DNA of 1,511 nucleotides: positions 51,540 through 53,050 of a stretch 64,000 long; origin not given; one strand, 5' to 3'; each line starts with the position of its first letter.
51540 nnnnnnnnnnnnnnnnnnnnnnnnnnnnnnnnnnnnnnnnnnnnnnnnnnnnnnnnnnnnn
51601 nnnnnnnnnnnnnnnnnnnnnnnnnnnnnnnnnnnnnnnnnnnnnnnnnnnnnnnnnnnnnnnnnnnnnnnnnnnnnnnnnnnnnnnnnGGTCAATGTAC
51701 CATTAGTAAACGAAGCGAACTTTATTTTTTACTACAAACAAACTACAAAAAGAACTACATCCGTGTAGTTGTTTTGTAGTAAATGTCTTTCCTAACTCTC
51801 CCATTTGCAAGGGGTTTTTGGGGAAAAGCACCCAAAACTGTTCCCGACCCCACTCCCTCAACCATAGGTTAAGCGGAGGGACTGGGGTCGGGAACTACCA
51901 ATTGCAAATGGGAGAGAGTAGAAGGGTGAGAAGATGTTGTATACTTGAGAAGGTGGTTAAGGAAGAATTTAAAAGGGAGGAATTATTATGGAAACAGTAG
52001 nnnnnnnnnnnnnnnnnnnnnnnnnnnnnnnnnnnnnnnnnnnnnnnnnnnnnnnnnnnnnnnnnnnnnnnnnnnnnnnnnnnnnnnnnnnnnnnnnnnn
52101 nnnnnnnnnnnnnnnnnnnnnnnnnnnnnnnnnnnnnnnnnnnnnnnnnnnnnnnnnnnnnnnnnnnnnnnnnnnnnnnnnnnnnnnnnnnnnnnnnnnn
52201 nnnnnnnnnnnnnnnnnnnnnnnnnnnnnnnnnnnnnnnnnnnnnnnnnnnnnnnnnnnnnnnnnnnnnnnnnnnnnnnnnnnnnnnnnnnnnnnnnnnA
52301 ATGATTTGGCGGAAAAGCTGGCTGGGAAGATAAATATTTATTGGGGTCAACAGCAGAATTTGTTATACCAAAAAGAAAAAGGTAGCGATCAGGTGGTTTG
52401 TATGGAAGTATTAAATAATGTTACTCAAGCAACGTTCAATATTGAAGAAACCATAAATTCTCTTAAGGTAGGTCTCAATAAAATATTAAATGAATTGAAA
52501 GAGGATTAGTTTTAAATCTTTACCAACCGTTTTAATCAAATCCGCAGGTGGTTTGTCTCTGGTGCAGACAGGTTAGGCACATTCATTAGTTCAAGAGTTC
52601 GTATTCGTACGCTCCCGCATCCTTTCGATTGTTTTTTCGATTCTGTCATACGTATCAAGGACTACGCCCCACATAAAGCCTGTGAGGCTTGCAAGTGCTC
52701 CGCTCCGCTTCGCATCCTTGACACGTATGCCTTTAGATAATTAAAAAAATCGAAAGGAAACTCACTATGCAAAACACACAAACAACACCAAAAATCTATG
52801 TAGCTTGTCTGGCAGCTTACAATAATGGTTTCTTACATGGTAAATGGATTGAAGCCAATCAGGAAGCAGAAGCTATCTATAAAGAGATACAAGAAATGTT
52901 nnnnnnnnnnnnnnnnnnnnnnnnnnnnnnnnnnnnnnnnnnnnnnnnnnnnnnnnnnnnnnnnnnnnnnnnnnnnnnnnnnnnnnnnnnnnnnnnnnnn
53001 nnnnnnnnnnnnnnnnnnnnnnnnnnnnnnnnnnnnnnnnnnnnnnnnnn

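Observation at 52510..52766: Structured, relatively GC-rich non-coding region immediately upstream of ardA (ssDNA-promoter-like?)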

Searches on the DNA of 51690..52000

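Call 100: search_rna_families(source=window, start=51690, end=52000, threshold=evalue, max_evalue=5)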
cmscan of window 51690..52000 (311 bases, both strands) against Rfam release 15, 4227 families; matches with E-value up to 5: 5.
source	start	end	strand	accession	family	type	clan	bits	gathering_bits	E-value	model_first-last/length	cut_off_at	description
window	51837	51899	+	RF03849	MIR1219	Gene; miRNA;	-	19.7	79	0.14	1-82/82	no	MIR1219 microRNA precursor family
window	51840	51895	-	RF03498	mir-3145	Gene; miRNA;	-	19.6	98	0.24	1-84/84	no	mir-3145 microRNA precursor family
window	51710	51775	+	RF02844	RefA9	Gene; antisense;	-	17.5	49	2.7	1-64/64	no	Enterococcus sRNA A9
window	51840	51898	+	RF03406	mir-3099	Gene; miRNA;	-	16.6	95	1.3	1-84/84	no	mir-3099 microRNA precursor family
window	51723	51824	-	RF01663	ceN93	Gene; sRNA;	-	15.7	60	3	1-131/131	no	Caenorhabditis sRNA ceN93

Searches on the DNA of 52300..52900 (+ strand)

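Call 6: search_rna_families(source=window, start=52300, end=52900, threshold=evalue, max_evalue=10, show_alignments=3)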
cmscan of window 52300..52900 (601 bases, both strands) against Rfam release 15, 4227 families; matches with E-value up to 10: 5.
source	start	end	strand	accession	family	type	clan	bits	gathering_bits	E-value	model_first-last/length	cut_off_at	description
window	52472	52501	+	RF01319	CRISPR-DR6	Gene; CRISPR;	-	19.2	39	0.3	1-30/30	no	CRISPR RNA direct repeat element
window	52713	52776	-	RF00239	mir-124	Gene; miRNA;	-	18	49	0.34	1-72/72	no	mir-124 microRNA precursor family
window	52320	52350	+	RF01626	ceN30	Gene; snRNA; snoRNA; CD-box;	-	15.7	65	2.4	1-73/73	no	Caenorhabditis snoRNA ceN30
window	52444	52501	-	RF01338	CRISPR-DR25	Gene; CRISPR;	CL00014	15.4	36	5.9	1-25/25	no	CRISPR RNA direct repeat element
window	52532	52594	-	RF00572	SNORD66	Gene; snRNA; snoRNA; CD-box;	-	13.2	32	8.6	1-76/76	no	Small nucleolar RNA SNORD66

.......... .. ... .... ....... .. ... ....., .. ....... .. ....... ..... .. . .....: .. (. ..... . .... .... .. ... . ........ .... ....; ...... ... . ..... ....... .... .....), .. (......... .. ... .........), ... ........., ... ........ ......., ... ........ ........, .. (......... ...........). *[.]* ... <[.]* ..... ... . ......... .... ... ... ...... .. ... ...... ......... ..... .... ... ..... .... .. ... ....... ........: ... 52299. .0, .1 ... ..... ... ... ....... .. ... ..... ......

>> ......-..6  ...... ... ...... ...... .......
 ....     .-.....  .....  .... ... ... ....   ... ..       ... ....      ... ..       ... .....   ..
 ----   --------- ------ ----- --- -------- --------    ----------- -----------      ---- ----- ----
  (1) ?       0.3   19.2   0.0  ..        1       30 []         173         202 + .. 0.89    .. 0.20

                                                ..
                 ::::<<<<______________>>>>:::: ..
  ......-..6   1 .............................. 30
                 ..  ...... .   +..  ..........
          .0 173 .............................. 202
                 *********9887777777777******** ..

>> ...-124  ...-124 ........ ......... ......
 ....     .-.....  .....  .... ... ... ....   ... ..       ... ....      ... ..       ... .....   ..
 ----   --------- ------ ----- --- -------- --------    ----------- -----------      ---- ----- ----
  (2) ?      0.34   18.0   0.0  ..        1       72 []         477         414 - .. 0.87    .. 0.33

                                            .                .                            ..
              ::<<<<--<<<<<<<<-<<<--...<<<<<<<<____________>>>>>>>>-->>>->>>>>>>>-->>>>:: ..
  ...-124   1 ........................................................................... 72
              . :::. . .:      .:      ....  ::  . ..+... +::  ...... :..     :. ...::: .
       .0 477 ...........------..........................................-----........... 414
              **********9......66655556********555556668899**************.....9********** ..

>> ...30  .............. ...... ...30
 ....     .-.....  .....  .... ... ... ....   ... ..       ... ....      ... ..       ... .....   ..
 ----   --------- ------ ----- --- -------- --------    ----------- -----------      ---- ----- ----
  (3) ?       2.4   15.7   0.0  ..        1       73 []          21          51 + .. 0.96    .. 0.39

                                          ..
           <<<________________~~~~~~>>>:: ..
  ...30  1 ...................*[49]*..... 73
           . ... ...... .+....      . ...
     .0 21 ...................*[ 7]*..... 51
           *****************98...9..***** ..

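Call 15: search_dna_similar(query=window:52510-52766:+, collection=plasmids, mode=distant, max_evalue=0.01)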
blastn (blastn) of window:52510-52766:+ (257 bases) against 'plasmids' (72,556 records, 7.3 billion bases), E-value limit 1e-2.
No match.

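Call 64: build_rna_model(alignment_id=A3, structure=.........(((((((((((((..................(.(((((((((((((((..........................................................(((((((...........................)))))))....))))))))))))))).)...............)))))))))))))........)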
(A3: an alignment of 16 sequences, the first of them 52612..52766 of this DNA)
Model R1 built from alignment A3 (16 sequences, 213 columns); structure: as given.
model positions 156; base pairs 36; branch points 0; effective number of sequences 2.73; information 0.59 bits per position. Calibrated on 0.2 Mb of random sequence (short: E-values are rough).
structure used (alignment columns):
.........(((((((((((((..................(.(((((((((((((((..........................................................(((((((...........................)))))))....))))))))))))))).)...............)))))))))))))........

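Call 66: search_with_rna_model(model_id=R1, sources=[window, L001, L002, L003, L004, L005, L006, L007, L008, L052, L053, L054, L055, L057, L058, L059, L060, L061, L062, L063, L064, L065, L066, L067, L068, L069, L070, L071, L072, L073, L074, L075, L076, L077, L078, L079, L080, L081, L082, L083, L084, L085, L086, L087, L088, L089, L090, L091, L092, L093, L094, L095, L096, L097, L098, L099, L100, L101, L102, L103, L104, L106, L107, L108, L109, L110, L111, L112, L113, L114, L115, L116, L117, L118, L119, L120, L121, L122, L123, L124, L125, L126, L127, L128, L129, L130, L131, L132, L134, L136, L137, L140, L141, L143], max_evalue=1, make_alignment=true)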
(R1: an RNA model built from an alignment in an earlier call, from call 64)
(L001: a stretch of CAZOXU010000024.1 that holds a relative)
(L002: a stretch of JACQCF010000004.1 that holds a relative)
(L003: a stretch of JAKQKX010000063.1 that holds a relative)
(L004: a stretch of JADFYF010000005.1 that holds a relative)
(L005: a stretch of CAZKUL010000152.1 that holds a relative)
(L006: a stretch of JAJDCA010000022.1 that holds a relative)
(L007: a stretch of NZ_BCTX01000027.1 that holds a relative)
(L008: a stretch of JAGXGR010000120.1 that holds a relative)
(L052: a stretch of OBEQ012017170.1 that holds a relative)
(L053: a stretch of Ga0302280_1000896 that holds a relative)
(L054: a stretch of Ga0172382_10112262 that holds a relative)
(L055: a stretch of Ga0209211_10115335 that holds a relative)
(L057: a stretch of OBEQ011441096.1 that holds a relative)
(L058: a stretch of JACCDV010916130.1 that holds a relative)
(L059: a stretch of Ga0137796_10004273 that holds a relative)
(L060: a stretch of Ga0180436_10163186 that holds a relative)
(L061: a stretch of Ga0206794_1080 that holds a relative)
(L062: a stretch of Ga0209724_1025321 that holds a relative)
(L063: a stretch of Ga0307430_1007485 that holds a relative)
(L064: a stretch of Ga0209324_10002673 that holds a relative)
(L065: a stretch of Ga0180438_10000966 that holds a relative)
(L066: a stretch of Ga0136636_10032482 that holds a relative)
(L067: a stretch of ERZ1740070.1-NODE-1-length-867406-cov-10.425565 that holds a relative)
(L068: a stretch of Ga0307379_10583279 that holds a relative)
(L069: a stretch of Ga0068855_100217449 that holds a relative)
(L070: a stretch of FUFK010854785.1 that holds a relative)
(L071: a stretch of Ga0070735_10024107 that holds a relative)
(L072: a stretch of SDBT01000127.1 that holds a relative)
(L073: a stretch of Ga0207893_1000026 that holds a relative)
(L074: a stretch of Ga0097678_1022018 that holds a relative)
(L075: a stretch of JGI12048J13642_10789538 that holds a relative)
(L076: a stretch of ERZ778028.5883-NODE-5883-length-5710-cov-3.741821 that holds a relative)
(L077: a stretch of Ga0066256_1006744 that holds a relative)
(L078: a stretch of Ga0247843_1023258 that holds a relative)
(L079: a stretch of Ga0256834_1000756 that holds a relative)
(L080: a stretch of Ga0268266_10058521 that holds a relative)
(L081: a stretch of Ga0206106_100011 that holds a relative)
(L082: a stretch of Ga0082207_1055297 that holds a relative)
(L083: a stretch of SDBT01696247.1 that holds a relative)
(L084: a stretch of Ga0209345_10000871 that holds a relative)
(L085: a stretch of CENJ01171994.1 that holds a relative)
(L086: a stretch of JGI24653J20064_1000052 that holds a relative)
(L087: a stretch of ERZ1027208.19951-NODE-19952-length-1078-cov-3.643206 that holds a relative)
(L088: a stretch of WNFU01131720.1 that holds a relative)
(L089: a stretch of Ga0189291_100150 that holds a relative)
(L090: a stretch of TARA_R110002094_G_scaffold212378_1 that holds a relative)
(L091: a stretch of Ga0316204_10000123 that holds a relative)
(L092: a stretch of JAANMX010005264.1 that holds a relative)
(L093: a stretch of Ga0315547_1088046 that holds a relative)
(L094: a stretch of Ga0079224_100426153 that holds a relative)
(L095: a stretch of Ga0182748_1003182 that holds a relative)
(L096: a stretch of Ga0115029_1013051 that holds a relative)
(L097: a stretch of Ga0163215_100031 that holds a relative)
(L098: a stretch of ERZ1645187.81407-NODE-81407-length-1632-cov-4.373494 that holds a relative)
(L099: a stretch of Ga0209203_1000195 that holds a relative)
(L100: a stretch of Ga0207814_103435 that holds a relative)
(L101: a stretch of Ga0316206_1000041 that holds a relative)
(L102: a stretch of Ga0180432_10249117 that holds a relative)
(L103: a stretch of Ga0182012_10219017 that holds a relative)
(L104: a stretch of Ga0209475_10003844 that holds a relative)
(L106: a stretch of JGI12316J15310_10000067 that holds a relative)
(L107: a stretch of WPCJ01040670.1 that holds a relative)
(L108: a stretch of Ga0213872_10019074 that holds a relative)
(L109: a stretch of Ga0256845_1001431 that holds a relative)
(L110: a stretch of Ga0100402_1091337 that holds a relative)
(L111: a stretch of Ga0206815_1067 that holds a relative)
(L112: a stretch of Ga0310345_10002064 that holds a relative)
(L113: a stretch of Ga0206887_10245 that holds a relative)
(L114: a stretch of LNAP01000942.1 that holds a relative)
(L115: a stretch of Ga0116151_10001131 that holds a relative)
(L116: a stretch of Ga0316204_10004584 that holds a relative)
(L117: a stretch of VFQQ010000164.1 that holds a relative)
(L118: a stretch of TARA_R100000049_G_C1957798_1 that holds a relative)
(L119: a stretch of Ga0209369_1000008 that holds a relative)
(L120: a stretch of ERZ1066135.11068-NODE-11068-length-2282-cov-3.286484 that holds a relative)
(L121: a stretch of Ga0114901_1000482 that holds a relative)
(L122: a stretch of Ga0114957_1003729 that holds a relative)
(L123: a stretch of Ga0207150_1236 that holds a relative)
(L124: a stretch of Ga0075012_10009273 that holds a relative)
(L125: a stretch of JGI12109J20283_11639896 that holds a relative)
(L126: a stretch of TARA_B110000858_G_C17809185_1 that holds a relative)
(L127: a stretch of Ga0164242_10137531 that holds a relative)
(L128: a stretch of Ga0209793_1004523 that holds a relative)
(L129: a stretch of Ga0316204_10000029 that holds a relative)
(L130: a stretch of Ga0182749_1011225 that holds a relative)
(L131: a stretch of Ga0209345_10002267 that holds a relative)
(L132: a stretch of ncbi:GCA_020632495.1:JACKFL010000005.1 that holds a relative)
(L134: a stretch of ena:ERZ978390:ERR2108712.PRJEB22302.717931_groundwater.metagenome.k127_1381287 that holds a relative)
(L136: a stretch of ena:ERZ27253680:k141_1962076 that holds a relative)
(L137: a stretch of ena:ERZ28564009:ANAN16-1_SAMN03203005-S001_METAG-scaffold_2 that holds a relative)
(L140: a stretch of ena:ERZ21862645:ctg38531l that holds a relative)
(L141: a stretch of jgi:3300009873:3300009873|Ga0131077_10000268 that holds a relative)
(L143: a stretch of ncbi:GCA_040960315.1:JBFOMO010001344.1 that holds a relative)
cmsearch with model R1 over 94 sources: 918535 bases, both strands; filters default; matches with E-value up to 1: 39.
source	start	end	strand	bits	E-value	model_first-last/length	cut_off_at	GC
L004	5843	5999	-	159.6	3.3e-26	1-156/156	no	0.43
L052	465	616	-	150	2e-24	1-156/156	no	0.5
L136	7828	7989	-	147.9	4.7e-24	1-156/156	no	0.47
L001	5854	6000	-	147.3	6.1e-24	1-156/156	no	0.42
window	52614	52765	-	139.2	1.9e-22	1-156/156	no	0.45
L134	9842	9999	-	138.4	2.7e-22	1-156/156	no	0.44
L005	2769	2912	-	136.6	5.8e-22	1-156/156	no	0.47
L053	7838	7998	-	131.7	4.7e-21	1-156/156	no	0.43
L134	7483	7639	-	131.6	4.8e-21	1-156/156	no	0.46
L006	5851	5988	-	130.8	6.9e-21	1-156/156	no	0.43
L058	1237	1395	-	128.1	2.2e-20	1-156/156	no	0.47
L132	9844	10000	-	122.7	2.1e-19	1-156/156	no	0.45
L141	2584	2732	-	117.9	1.7e-18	1-156/156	no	0.42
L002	4020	4191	-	108.5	8.9e-17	1-156/156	no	0.49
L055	1186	1357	-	102.4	1.2e-15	1-156/156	no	0.52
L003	5793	5981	-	93.9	4.4e-14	1-156/156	no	0.52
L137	9831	10000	-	84.5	2.4e-12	1-156/156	no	0.48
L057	2332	2510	-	69.8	1.3e-09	1-156/156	no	0.44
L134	9841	9998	+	67.9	2.8e-09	1-156/156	no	0.44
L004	5842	5998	+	62.1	3.4e-08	1-156/156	no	0.44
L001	5853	5999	+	57.6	2.3e-07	1-156/156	no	0.43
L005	2768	2911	+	56.1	4.4e-07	1-156/156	no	0.47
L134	7482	7638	+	53.6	1.3e-06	1-156/156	no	0.46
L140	9775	9964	-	51.1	3.6e-06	1-156/156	no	0.46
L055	1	127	-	50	5.8e-06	1-109/156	3'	0.56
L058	1236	1394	+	48.9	9.4e-06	1-156/156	no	0.46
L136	7827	7988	+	46.7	2.4e-05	1-156/156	no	0.47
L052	464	615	+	46.6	2.4e-05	1-156/156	no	0.5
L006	5851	5987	+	46.2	3e-05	1-156/156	no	0.42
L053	7837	7997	+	45.6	3.8e-05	1-156/156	no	0.43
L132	9843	9999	+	36.7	0.0017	1-156/156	no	0.44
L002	4019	4190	+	33.7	0.0059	1-156/156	no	0.49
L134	9462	9572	-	32.3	0.011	1-156/156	no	0.48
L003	5792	5980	+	28.3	0.058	1-156/156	no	0.52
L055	731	813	-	28.1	0.064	32-137/156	no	0.43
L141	2588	2726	+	25.9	0.16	1-156/156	no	0.42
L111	5654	5818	-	23.5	0.46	1-156/156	no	0.5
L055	1185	1356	+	23.4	0.48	1-156/156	no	0.52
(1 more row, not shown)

Alignment A4: 39 matches aligned to the model, 318 columns, each read 5' to 3' on its own strand. Consensus structure (alignment columns), stored with it:
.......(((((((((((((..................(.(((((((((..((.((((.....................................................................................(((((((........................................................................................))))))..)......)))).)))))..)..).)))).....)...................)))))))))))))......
